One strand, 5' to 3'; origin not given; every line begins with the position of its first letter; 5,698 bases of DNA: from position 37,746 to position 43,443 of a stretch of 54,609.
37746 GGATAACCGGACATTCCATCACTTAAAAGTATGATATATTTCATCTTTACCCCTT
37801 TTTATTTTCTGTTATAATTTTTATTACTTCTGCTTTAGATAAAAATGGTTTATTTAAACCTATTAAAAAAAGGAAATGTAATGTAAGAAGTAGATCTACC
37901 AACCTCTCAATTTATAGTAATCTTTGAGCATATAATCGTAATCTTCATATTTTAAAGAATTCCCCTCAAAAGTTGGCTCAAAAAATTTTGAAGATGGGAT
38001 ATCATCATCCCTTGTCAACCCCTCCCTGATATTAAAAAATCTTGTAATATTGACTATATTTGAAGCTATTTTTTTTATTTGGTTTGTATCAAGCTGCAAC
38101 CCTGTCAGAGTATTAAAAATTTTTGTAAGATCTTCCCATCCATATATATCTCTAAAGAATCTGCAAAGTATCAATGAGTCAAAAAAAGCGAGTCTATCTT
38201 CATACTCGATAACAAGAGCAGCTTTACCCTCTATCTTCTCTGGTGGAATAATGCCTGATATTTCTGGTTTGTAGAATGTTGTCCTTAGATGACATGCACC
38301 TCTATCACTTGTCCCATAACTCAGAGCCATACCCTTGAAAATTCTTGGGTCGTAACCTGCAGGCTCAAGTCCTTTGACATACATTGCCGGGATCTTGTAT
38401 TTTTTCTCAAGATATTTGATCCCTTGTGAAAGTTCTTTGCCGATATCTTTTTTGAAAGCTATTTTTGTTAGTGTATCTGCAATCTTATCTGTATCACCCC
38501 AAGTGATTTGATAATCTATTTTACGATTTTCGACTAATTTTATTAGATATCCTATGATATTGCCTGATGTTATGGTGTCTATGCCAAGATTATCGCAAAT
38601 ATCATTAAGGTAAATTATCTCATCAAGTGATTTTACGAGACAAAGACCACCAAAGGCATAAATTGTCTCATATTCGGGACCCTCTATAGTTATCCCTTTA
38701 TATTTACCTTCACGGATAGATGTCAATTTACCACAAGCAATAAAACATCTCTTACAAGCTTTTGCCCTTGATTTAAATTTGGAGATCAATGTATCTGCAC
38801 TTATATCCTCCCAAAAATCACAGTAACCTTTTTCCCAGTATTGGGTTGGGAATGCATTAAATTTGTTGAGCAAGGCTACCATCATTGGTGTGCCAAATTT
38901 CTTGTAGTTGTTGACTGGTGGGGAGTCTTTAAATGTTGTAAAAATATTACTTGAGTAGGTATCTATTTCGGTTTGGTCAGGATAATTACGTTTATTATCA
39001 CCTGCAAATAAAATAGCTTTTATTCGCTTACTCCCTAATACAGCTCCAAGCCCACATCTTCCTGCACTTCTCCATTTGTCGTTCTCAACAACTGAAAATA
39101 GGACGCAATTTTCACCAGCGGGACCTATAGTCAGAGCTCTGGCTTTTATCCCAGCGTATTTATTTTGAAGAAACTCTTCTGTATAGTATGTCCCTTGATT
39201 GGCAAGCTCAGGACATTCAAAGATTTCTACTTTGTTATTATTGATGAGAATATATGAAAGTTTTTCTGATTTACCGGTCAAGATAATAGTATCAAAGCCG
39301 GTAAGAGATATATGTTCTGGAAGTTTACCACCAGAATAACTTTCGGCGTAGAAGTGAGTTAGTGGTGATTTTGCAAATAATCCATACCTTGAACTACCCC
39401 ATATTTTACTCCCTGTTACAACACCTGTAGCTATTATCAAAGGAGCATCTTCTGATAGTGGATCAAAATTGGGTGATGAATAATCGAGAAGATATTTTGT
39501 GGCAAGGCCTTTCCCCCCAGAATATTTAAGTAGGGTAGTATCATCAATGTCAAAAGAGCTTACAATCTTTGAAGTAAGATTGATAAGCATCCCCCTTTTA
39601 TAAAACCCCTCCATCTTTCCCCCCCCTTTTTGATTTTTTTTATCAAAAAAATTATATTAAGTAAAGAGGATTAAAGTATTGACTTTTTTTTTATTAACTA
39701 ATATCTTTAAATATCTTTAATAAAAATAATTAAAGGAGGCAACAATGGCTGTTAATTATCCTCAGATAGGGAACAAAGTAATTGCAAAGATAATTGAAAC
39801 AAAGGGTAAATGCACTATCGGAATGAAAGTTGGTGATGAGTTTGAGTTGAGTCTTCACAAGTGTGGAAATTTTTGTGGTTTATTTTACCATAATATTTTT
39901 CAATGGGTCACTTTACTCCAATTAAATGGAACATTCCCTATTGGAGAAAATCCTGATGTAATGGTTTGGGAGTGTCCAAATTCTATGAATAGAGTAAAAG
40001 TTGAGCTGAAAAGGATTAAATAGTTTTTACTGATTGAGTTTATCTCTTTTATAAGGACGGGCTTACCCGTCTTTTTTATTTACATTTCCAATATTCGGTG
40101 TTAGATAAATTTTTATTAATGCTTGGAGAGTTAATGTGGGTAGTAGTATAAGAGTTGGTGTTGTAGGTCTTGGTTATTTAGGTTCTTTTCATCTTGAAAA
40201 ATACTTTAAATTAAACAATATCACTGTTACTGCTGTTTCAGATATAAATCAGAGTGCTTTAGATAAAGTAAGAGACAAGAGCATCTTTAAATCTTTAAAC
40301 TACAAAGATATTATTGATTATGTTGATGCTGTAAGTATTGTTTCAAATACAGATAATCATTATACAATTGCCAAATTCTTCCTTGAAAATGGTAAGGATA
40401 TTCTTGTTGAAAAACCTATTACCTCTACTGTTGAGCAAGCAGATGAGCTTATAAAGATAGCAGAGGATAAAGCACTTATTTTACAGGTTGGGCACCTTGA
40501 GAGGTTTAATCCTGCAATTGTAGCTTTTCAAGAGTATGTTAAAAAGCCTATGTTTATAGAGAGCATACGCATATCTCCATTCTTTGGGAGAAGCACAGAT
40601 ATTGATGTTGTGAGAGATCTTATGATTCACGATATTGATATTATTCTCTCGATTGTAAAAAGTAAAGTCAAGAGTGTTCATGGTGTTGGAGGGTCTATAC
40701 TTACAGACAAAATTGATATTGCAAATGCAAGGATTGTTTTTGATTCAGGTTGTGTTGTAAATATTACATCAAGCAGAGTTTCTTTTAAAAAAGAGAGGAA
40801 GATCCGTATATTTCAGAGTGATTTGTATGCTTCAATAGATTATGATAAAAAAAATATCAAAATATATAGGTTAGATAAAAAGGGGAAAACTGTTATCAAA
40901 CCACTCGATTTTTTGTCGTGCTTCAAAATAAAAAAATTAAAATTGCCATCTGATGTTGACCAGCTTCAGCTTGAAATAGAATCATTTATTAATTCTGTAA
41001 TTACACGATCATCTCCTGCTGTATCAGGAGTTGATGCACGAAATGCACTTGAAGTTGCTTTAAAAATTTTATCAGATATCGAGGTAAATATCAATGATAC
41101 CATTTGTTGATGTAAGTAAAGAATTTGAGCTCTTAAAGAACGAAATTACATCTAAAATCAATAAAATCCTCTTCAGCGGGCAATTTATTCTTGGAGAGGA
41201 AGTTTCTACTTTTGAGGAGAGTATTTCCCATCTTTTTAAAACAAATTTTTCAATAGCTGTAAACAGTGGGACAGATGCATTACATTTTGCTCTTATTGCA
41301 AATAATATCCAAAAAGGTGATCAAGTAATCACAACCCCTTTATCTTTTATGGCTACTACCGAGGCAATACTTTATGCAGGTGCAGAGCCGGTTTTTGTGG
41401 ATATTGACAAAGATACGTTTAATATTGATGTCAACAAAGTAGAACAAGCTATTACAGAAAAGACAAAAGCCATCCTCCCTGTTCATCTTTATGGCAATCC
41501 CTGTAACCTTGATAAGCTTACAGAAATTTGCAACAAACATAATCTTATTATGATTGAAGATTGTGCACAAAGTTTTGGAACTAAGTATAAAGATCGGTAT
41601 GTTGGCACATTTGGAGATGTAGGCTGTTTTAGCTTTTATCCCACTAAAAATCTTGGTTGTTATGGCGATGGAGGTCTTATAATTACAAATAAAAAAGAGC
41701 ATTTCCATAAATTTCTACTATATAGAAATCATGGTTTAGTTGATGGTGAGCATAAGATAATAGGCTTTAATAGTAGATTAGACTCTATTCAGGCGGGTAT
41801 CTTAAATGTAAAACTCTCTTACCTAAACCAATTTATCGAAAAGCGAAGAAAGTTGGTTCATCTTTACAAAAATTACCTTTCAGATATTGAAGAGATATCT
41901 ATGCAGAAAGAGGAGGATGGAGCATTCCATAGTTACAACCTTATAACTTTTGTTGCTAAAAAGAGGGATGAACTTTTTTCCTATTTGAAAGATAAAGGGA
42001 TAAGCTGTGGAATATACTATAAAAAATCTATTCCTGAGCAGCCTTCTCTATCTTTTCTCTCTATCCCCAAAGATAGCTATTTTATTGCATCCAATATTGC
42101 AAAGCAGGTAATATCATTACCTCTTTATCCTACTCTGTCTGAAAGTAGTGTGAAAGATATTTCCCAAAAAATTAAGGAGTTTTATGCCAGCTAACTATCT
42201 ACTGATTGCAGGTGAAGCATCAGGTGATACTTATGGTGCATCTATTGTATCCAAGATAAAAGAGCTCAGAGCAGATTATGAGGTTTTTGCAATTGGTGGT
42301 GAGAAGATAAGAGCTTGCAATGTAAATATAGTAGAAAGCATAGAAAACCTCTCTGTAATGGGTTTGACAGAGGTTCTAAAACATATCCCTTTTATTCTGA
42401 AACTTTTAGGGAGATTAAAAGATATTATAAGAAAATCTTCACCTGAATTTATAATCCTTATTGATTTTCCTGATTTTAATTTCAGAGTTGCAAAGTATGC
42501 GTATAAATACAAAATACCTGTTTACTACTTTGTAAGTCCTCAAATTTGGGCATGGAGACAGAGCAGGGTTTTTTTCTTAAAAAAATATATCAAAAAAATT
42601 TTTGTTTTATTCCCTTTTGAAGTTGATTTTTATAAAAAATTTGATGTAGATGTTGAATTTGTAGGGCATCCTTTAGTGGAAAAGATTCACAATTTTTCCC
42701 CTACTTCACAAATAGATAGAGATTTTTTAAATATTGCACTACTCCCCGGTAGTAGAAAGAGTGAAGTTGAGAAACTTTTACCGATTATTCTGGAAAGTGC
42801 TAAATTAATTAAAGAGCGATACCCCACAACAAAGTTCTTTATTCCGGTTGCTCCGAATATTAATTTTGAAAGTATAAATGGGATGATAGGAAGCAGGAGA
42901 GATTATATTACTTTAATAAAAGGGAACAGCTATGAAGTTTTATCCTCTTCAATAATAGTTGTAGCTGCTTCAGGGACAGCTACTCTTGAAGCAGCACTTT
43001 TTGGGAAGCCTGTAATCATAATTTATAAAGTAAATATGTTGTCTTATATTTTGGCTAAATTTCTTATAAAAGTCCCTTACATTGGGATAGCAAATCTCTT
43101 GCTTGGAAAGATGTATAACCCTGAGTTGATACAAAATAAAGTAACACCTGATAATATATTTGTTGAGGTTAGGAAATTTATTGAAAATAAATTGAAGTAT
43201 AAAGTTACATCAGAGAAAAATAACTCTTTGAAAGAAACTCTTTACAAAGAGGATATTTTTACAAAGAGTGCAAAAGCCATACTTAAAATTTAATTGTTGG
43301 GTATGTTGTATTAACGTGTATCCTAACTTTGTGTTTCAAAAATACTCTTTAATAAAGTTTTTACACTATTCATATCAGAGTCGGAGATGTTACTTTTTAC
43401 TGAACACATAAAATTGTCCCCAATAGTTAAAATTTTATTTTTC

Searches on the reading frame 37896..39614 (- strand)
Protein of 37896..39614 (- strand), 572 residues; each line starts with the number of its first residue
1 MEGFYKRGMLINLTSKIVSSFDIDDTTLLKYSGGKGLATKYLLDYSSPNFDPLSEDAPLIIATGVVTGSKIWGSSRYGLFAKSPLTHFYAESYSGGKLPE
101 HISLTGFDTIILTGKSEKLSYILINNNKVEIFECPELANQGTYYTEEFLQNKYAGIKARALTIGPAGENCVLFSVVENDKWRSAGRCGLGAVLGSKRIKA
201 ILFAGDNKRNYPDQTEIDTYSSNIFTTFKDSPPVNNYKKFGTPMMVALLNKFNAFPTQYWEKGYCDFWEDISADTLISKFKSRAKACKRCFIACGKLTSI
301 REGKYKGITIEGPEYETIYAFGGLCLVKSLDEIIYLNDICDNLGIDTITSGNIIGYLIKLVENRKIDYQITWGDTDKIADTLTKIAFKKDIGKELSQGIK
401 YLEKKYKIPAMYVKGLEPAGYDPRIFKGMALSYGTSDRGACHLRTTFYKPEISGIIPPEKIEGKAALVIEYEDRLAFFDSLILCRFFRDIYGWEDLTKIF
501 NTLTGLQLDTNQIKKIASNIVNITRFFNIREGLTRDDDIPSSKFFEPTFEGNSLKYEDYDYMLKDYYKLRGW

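Call 76: search_protein_families(library=pfam, proteins=[window:37896-39614:-], max_evalue=0.00001)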
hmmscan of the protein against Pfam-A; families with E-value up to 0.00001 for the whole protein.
window:37896-39614:- (572 aa): 2 families
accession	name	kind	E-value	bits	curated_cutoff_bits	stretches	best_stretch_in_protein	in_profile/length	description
PF01314.23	AFOR_C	-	5.6e-103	345.5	27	1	222-572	4-369/385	Aldehyde ferredoxin oxidoreductase, domains 2 & 3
PF02730.20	AFOR_N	-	1.1e-59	201.9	29.8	1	9-205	4-198/199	Aldehyde ferredoxin oxidoreductase, N-terminal domain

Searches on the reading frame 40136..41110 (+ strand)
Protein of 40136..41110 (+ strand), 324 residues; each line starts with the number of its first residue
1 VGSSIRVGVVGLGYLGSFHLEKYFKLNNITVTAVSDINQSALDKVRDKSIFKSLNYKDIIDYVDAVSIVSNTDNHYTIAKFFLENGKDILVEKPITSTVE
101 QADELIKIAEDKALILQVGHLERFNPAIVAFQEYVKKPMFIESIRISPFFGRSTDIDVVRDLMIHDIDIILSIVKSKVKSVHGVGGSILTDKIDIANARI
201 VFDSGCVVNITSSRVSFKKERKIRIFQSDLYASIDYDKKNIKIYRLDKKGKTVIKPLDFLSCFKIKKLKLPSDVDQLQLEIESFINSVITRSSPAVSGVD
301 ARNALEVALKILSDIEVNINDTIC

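Call 76: search_protein_families(library=pfam, proteins=[window:40136-41110:+], max_evalue=0.00001)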
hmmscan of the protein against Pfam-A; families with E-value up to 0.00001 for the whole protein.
window:40136-41110:+ (324 aa): 2 families
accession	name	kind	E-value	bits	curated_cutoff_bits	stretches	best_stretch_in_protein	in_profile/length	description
PF01408.29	GFO_IDH_MocA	-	1.9e-24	87.1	24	1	5-120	1-120/120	Oxidoreductase family, NAD-binding Rossmann fold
PF22725.1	GFO_IDH_MocA_C3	-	1.5e-07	31.9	27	1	158-226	45-117/124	GFO/IDH/MocA C-terminal domain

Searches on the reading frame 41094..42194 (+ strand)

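Call 76: search_protein_families(library=pfam, proteins=[window:41094-42194:+], max_evalue=0.00001)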
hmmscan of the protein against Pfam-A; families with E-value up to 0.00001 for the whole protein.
window:41094-42194:+ (366 aa): 4 families
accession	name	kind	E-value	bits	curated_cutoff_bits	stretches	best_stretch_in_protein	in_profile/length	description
PF01041.23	DegT_DnrJ_EryC1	-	2.5e-111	372.8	19.8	1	15-360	4-359/360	DegT/DnrJ/EryC1/StrS aminotransferase family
PF00155.27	Aminotran_1_2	-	4.2e-10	39.8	19.7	1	39-157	46-186/361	Aminotransferase class I and II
PF01053.26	Cys_Met_Meta_PP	-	2.4e-06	26.8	27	1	38-157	55-174/381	Cys/Met metabolism PLP-dependent enzyme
PF00266.25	Aminotran_5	-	3.4e-06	26.7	21.5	0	37-167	45-186/371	Aminotransferase class-V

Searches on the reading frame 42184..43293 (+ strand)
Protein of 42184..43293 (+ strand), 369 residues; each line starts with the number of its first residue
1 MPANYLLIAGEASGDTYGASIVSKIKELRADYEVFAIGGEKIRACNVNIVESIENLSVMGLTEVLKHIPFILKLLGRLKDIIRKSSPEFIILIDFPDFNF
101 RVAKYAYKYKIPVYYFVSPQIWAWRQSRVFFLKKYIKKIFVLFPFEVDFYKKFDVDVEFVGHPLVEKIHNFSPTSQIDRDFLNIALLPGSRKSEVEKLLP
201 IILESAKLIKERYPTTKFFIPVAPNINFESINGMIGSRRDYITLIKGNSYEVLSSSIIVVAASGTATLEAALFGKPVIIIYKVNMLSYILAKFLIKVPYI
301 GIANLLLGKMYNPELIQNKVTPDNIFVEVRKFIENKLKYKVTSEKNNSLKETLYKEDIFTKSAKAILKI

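Call 76: search_protein_families(library=pfam, proteins=[window:42184-43293:+], max_evalue=0.00001)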
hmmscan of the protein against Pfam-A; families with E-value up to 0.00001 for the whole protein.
window:42184-43293:+ (369 aa): 1 family
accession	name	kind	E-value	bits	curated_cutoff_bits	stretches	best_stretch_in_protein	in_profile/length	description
PF02684.21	LpxB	-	1.3e-94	317.6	22.6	1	6-354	2-360/374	Lipid-A-disaccharide synthetase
